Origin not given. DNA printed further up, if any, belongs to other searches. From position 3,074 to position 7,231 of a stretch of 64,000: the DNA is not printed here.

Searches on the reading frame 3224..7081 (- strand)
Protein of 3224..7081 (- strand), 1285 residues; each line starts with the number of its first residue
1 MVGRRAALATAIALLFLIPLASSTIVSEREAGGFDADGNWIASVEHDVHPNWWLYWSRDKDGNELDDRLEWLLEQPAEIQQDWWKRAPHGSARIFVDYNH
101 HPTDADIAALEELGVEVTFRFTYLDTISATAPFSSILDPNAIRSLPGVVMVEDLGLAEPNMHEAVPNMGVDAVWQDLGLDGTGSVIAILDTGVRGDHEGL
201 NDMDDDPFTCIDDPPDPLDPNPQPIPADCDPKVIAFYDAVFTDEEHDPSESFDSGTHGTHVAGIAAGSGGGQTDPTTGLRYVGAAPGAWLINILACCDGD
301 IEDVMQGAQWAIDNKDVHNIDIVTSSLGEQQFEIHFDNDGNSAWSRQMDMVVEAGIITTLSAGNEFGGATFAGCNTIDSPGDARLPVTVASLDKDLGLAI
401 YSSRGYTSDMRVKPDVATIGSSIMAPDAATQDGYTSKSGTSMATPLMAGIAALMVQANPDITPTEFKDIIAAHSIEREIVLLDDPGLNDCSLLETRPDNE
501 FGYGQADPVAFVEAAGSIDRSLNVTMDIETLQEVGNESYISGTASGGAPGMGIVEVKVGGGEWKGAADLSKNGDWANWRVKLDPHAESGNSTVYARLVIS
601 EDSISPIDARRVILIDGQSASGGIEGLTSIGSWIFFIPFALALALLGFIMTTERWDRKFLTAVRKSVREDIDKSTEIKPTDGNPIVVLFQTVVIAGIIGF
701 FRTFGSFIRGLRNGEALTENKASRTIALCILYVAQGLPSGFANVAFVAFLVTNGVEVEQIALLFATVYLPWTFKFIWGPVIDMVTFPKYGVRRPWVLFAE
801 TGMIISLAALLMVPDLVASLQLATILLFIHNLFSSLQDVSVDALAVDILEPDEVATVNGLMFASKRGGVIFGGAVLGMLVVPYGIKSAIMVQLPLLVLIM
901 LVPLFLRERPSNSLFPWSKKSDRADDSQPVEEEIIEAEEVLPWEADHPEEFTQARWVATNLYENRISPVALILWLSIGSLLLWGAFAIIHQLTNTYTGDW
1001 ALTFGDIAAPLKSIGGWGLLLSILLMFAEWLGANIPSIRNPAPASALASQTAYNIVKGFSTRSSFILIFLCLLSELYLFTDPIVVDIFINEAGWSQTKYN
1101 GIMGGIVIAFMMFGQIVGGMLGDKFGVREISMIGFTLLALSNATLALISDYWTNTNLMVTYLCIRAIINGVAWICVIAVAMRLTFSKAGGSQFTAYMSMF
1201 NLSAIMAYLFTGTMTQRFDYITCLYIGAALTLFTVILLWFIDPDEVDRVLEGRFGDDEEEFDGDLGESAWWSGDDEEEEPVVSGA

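Call 30: search_protein_families(library=ncbifam, proteins=[window:3224-7081:-], max_evalue=0.01)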
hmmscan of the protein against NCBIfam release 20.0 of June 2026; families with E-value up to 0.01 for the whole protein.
window:3224-7081:- (1285 aa): 12 families
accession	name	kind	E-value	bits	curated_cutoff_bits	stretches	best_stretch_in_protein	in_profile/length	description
TIGR00901.2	2A0125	subfamily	2.9e-34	118.4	350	1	723-1240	4-416/417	AmpG family muropeptide MFS transporter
TIGR02718.1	sider_RhtX_FptX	subfamily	2.6e-27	95.7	356.15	2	726-910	4-187/390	RhtX/FptX family siderophore transporter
NF008867.0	PRK11902.1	equivalog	9.7e-19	67.6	656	1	722-874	12-162/419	muropeptide transporter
TIGR03921.1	T7SS_mycosin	equivalog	4.2e-16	59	278.75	1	250-472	46-261/353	type VII secretion-associated serine protease mycosin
NF008238.0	PRK11010.1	equivalog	2.7e-14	52.9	756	1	721-904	10-192/492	muropeptide MFS transporter AmpG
NF040553.1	SGO_0316_fam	subfamily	1.8e-10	39.2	1400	2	399-460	654-713/1486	SGO_0316/SGO_0317 family LPXTG-anchored serine peptidase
TIGR00895.1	2A0115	subfamily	1.6e-08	33.9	418.55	1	1100-1243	54-193/398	aromatic acid/H+ symport family MFS transporter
NF049980.1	SfMCT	equivalog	1.7e-08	33.6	320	1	1087-1243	27-179/378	L-lactate MFS transporter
TIGR00880.1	2_A_01_02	superfamily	2.3e-07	31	131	2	1106-1242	2-138/141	multidrug resistance protein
NF033595.1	denti_PrtP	equivalog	1.3e-05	24.1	300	1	419-472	421-478/606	dentilisin complex serine proteinase subunit PrtP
NF040809.1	germ_prot_CspBA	exception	2.7e-05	22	1250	1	376-456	395-474/1099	bifunctional germination protease/germinant receptor pseudoprotease CspBA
NF051851.1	AtpSerPepEprS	equivalog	0.0072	14.4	1700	0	341-461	210-324/988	autotransporter serine peptidase EprS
